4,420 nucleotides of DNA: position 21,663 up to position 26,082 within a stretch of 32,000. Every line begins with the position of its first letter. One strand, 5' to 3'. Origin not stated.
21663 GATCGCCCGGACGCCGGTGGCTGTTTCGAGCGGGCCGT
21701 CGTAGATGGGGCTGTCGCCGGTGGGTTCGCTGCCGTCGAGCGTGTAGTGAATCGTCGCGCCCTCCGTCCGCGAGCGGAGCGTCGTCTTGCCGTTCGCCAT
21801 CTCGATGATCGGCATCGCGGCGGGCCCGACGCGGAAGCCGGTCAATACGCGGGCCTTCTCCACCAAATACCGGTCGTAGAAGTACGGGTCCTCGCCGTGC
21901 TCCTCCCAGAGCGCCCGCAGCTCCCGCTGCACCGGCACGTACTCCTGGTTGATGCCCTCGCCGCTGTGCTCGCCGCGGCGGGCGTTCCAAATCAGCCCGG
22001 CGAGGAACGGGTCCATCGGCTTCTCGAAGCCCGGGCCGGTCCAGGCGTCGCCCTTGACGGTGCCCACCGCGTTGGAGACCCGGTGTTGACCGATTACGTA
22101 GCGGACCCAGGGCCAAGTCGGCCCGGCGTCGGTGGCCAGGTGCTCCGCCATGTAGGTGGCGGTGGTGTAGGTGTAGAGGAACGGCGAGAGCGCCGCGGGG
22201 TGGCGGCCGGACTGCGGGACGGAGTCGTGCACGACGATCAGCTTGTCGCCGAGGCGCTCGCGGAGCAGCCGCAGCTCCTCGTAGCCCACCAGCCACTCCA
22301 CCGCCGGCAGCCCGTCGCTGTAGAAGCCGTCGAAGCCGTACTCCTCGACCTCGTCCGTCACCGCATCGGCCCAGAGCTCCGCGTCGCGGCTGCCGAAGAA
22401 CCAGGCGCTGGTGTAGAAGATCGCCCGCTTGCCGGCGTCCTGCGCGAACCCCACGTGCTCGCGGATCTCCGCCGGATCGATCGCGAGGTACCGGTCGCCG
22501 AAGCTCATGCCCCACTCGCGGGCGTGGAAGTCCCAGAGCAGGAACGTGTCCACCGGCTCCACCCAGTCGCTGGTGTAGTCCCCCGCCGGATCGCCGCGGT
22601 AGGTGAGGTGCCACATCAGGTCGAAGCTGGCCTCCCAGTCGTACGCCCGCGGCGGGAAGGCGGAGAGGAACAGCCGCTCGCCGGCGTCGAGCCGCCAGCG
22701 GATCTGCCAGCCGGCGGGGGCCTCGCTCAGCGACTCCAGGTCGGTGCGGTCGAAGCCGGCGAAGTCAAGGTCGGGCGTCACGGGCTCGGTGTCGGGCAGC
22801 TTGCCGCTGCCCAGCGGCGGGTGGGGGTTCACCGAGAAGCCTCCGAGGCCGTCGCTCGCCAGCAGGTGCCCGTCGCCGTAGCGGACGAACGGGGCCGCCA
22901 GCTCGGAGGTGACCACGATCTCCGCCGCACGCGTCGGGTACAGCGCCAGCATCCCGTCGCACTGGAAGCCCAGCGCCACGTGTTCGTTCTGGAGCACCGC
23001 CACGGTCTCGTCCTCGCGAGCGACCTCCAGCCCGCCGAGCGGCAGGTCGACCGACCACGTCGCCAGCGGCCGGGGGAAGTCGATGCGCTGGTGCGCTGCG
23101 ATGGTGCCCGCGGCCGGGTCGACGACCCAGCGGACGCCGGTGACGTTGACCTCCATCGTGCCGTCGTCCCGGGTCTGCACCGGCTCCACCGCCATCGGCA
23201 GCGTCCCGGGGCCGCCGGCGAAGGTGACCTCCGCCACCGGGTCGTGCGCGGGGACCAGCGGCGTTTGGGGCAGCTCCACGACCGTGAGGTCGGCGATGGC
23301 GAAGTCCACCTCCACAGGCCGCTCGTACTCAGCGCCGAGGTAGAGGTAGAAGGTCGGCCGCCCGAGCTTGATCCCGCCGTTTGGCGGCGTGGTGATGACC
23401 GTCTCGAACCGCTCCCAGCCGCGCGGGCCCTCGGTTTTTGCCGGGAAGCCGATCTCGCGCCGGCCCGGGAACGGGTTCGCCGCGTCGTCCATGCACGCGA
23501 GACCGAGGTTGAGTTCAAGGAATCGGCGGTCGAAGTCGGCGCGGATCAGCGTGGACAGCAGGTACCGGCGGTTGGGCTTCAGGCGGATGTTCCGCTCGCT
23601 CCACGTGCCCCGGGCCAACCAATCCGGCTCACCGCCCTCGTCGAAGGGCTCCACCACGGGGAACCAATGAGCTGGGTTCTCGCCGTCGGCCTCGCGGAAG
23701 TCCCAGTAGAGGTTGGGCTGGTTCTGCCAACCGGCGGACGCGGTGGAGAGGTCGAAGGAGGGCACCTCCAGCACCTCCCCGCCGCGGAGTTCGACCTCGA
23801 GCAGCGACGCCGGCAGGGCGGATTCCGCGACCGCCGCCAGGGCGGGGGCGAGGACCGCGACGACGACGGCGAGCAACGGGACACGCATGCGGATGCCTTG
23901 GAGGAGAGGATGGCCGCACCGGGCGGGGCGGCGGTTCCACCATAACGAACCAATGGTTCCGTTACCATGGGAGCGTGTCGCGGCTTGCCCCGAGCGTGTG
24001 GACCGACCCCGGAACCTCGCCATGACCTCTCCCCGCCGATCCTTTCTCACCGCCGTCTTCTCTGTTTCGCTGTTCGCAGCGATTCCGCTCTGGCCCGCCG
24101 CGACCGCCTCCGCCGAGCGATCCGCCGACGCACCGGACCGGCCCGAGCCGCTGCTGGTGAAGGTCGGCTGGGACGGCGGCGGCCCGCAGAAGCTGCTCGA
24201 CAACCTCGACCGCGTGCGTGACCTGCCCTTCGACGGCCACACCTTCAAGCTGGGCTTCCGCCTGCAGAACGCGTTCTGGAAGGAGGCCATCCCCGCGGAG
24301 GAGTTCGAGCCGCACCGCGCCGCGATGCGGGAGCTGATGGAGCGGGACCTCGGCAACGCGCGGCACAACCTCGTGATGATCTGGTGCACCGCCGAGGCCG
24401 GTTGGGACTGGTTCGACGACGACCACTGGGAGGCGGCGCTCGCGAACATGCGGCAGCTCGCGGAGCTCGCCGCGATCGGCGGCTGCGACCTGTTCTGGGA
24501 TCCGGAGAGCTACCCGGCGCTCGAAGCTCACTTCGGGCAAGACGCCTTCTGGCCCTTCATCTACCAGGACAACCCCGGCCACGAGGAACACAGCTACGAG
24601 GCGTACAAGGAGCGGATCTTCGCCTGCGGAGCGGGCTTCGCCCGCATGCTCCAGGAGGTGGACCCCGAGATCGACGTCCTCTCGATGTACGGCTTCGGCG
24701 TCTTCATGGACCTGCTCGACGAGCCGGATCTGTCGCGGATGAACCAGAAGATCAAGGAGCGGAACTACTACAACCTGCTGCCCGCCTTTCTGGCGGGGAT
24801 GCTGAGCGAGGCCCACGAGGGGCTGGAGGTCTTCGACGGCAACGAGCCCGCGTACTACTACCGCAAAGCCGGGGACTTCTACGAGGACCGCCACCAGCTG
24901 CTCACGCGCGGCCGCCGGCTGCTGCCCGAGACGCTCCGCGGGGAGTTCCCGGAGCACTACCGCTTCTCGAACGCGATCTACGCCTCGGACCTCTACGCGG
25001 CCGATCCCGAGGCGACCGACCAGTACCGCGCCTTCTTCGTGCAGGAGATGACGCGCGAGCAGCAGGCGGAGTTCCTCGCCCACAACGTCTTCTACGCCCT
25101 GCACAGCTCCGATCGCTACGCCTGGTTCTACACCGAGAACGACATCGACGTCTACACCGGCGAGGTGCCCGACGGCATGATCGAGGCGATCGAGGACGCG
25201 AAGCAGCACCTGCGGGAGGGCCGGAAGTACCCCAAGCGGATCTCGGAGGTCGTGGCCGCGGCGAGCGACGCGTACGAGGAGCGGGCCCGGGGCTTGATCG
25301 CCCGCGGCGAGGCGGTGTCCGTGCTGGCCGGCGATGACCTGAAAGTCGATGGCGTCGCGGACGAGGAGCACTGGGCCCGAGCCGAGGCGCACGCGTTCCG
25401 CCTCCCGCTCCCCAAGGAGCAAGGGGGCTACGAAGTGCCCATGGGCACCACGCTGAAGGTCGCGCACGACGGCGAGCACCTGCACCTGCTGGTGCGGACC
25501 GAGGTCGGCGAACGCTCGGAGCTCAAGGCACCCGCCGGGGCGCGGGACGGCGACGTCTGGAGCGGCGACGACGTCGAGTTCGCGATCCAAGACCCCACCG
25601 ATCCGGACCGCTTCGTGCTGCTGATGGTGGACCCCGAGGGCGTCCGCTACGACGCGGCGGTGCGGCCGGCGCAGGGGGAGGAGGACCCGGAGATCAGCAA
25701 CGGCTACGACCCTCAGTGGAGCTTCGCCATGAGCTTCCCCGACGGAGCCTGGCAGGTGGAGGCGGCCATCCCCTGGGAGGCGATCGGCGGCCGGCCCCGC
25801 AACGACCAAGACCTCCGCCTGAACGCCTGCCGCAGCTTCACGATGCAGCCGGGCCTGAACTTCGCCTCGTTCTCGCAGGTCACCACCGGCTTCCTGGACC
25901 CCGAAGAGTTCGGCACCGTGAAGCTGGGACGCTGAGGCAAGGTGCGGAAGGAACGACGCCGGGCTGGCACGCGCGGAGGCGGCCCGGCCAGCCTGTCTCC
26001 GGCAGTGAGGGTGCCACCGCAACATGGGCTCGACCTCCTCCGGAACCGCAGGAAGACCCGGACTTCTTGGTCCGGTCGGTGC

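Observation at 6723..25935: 19-kb glycan-utilisation-like island built mostly from unassignable secreted proteins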

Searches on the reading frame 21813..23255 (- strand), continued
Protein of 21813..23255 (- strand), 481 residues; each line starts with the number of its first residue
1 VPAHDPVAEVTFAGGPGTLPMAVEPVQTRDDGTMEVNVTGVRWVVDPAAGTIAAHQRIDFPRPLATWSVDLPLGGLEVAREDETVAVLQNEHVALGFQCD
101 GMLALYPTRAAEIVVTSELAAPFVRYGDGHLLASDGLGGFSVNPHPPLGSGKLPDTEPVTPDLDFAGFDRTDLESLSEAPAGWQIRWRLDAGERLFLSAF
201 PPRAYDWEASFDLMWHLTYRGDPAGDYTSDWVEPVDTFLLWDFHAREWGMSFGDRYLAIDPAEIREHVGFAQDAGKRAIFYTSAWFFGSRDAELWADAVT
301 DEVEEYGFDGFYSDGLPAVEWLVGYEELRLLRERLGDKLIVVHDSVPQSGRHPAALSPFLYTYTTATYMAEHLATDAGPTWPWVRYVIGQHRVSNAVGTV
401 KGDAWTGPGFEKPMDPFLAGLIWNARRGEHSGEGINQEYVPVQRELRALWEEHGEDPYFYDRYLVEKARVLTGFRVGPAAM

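Call 82: find_encoding_contigs(protein=P0015, flank=10000, max_places=2)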
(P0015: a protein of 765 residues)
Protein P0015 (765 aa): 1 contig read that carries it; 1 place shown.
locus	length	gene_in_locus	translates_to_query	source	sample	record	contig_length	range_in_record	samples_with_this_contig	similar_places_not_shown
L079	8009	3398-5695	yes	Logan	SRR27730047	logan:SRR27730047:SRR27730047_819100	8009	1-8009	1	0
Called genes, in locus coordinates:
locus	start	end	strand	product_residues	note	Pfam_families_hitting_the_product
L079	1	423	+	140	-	?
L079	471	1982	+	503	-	PF00149:Metallophos (weak), PF02872:5_nucleotid_C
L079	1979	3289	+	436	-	PF13088:BNR_2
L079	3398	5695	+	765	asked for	PF13287:Fn3_assoc, PF13290:CHB_HEX_C_1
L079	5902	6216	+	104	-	-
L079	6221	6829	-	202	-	PF01195:Pept_tRNA_hydro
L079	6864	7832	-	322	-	PF13793:Pribosyltran_N, PF00156:Pribosyltran, PF14572:Pribosyl_synth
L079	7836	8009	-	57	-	?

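Call 85: search_solved_structures(query=A6, max_evalue=10, show_alignments=3)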
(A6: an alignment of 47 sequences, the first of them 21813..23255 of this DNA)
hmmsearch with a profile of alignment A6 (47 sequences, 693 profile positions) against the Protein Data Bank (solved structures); distinct sequences matched with E-value up to 10: 24.
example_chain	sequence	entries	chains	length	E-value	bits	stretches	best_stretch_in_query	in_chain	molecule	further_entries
2zew_A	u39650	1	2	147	6.6e-08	34.4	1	33-177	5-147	S-layer associated multidomain endoglucanase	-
2zex_A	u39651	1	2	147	6.6e-08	34.4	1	33-177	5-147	S-layer associated multidomain endoglucanase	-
2zey_A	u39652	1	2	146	7.7e-08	34.2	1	34-177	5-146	S-layer associated multidomain endoglucanase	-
3oea_A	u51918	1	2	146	8.6e-08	34.1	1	34-177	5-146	S-layer associated multidomain endoglucanase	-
3oeb_A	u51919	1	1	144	1.2e-07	33.5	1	35-177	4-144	S-layer associated multidomain endoglucanase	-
4d0q_A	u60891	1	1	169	1.6e-06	29.9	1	34-179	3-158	HYALURONATE LYASE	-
8xmz_A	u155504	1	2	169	0.00012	23.7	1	33-161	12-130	T9SS C-terminal target domain-containing protein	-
2w5f_A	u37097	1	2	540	0.0044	18.5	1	60-184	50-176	ENDO-1,4-BETA-XYLANASE Y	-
2zez_A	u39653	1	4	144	0.0067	17.9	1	79-177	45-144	S-layer associated multidomain endoglucanase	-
6tvk_AAA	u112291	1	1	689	0.12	13.8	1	411-491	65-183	Alpha-L-fucosidase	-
3ian_A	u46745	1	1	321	0.12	13.7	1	399-488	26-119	Chitinase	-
3n15_A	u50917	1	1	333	0.15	13.4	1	437-491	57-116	Chitinase A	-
3n17_A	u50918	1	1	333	0.15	13.4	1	437-491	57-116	Chitinase A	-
3n18_A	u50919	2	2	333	0.17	13.2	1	437-491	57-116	Chitinase A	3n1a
3n11_A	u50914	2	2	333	0.17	13.2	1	437-490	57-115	Chitinase A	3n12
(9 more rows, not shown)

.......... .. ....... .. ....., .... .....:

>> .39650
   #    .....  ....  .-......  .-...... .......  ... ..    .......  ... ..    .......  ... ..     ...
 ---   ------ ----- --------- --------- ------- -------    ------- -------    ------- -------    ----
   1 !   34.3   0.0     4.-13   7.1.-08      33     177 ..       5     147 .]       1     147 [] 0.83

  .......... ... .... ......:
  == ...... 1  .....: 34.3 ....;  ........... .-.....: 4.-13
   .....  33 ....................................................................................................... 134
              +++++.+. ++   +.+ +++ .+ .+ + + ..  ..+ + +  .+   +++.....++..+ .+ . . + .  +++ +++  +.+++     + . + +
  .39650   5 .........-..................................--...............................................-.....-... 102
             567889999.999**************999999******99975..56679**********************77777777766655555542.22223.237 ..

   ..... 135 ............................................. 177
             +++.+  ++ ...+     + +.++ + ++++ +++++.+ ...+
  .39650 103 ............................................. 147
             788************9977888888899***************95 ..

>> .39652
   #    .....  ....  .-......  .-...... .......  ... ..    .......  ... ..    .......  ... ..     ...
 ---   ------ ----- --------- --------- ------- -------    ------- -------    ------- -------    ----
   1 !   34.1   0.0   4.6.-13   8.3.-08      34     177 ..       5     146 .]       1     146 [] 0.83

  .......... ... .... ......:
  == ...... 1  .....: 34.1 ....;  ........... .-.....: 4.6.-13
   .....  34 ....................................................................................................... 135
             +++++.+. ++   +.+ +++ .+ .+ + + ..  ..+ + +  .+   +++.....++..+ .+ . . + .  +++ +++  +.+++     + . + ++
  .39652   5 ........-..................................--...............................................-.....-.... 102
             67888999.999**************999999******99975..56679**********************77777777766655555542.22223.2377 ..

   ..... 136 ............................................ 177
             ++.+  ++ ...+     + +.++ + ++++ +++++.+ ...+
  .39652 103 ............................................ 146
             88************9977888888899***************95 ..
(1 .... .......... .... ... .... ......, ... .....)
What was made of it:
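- Checked: The motif is the ordinary strand motif of CBM16/CBM4_9-type modules (profile hit to CBM16 structures, E 6.6e-8, call 85).
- N-terminal module is CBM16-like (call 85).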

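Call 94: find_encoding_contigs(protein=P0016, flank=10000, max_places=2)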
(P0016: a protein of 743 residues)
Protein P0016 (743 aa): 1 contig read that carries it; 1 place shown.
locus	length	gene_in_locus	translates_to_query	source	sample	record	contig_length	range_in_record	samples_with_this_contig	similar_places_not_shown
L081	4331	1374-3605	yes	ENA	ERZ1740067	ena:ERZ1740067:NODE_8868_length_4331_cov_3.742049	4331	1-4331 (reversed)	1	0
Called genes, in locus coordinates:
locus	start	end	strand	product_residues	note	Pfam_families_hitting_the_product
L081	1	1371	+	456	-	?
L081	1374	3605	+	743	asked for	PF13290:CHB_HEX_C_1, PF13287:Fn3_assoc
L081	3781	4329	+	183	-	?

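Call 95: find_encoding_contigs(protein=P0018, flank=10000, max_places=2)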
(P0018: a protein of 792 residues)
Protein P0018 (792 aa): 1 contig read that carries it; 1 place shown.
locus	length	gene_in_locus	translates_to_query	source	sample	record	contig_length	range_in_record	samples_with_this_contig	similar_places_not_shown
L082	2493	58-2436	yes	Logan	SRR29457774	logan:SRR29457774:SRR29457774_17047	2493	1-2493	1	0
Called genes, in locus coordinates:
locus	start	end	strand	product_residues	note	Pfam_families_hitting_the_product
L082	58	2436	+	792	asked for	PF13287:Fn3_assoc, PF13290:CHB_HEX_C_1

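Call 96: find_encoding_contigs(protein=P0020, flank=10000, max_places=2)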
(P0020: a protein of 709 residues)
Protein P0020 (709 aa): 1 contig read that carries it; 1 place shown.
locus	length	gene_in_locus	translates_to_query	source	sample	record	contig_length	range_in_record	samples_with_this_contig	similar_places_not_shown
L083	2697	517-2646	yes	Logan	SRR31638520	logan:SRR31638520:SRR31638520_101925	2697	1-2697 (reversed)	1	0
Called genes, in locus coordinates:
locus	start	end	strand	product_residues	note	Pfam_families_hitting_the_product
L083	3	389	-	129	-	?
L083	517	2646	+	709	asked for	-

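Call 99: search_protein_families(library=pfam, alignment_id=A6, max_evalue=0.001)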
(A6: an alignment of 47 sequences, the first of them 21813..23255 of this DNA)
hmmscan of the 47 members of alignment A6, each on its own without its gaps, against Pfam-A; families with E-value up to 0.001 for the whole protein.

A. member 1, window:21813-23255:- (481 aa): 0 families

B. families by the number of members that match (of 47 scanned): 13 families
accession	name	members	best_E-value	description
PF13287.12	Fn3_assoc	9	3.6e-17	Fn3 associated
PF13290.12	CHB_HEX_C_1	9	7.2e-16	Chitobiase/beta-hexosaminidase C-terminal domain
PF02018.23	CBM_4_9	7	8.9e-12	Carbohydrate binding domain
PF22585.3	Sialidase-like_CBM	4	2.9e-12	Sialidase-like, CBM domain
PF13385.13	Laminin_G_3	1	4.3e-69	Concanavalin A-like lectin/glucanases superfamily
PF07532.17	Big_4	1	2.6e-26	Bacterial Ig-like domain (group 4)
PF00754.31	F5_F8_type_C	1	1.2e-18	F5/8 type C domain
PF22633.2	F5_F8_type_C_2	1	1.5e-15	NedA-like, galactose-binding domain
PF02210.31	Laminin_G_2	1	7.7e-09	Laminin G domain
PF18884.5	TSP3_bac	1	4.8e-06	Bacterial TSP3 repeat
PF07953.20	Toxin_R_bind_N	1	9.9e-06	Clostridium neurotoxin, N-terminal receptor binding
PF18962.6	Por_Secre_tail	1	4.8e-05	Secretion system C-terminal sorting domain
PF22925.3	TS_C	1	0.00028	Trans-sialidase, C-terminal domain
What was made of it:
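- Closest known: CBM16 / CBM4_9 / CBM22 and CBM9 carbohydrate-binding modules. Same: CBM_4_9 is detected in 7 of 47 family members (call 99).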

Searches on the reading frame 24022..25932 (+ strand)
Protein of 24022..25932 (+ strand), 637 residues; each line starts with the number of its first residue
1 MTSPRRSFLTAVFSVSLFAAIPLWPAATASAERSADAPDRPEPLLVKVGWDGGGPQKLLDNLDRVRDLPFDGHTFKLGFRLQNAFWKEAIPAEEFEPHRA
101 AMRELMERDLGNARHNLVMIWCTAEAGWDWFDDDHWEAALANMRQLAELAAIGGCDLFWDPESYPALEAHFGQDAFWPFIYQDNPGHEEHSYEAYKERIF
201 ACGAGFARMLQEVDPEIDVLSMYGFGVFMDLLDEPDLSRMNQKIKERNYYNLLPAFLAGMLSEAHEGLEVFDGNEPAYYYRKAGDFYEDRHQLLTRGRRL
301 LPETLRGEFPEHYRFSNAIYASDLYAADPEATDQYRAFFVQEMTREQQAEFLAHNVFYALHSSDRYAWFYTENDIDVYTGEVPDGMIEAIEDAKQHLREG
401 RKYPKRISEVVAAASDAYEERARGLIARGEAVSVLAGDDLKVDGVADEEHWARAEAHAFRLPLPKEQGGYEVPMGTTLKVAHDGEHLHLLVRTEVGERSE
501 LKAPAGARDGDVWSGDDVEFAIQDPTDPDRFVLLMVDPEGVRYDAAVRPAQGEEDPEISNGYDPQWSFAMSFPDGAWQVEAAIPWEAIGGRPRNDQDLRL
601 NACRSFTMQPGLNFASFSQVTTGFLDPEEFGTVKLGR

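Call 6: search_protein_families(library=pfam, proteins=[window:24022-25932:+], max_evalue=0.01)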
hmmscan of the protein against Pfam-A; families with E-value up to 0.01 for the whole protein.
window:24022-25932:+ (637 aa): 1 family
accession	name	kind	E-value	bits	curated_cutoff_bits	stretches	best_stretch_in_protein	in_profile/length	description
PF06452.16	CBM9_1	-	0.0016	18.8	23.4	1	442-635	1-182/185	Carbohydrate family 9 binding domain-like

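Call 8: search_protein_families(library=ncbifam, proteins=[window:24022-25932:+], max_evalue=0.01)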
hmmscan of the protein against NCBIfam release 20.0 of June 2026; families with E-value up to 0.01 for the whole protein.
window:24022-25932:+ (637 aa): 0 families

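Call 58: search_solved_structures(query=A4, max_evalue=10, show_alignments=2)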
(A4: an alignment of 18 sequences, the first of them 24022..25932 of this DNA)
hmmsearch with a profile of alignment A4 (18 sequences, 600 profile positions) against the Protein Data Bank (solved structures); distinct sequences matched with E-value up to 10: 2.
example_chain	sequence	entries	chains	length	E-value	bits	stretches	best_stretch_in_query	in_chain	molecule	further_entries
1i82_A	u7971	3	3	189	1.4e-08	37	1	411-597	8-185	ENDO-1,4-BETA-XYLANASE A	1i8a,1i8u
4jpq_A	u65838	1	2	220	0.14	13.9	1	445-515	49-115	Uncharacterized protein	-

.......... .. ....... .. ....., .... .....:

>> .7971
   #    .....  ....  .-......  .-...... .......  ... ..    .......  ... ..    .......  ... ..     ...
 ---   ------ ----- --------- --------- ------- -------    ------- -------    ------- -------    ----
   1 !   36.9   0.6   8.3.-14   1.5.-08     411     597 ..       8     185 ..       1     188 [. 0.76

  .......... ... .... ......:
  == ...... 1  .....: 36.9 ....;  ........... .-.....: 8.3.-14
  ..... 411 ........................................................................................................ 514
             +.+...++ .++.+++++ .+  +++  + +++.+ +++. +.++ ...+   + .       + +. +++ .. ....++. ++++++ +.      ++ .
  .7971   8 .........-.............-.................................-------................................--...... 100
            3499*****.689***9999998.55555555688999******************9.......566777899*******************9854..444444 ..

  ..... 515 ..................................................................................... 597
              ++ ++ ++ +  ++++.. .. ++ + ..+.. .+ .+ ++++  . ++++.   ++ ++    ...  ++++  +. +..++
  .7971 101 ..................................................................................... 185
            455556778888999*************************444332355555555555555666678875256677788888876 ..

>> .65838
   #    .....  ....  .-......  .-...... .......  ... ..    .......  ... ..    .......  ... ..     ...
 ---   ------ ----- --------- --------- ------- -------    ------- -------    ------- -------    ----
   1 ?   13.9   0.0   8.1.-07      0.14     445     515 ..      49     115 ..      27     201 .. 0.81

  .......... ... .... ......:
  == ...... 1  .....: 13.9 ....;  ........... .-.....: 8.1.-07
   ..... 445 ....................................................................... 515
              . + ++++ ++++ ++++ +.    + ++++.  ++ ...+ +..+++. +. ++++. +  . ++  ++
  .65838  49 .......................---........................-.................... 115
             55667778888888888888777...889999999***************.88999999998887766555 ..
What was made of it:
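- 24022..25935 (+): G10: Tat-signal paralog of G4, a TIM barrel with a C-terminal CBM9. Family profile hits the CBM9 structure 1i82 at E 1.4e-8 (call 58).
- Closest known: CBM16 / CBM4_9 / CBM22 and CBM9 carbohydrate-binding modules. Same: The G10 tail matches the CBM9 structure 1i82 (E 1.4e-8, call 58).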

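Call 59: search_protein_families(library=pfam, alignment_id=A4, max_evalue=0.01)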
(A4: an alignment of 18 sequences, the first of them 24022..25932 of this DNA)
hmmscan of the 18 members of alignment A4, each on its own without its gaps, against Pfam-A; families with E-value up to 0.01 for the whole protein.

A. member 1, window:24022-25932:+ (637 aa): 1 family
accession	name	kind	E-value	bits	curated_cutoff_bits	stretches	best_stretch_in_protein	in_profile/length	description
PF06452.16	CBM9_1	-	0.0016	18.8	23.4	1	442-635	1-182/185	Carbohydrate family 9 binding domain-like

B. families by the number of members that match (of 18 scanned): 2 families
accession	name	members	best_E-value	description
PF06452.16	CBM9_1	7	1.2e-12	Carbohydrate family 9 binding domain-like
PF16011.10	CBM9_2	1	0.00082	Carbohydrate-binding family 9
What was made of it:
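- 24022..25935 (+): CBM9_1 is found in 7 of 18 family members (call 59).
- G10 tail is CBM9 (calls 58, 59).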
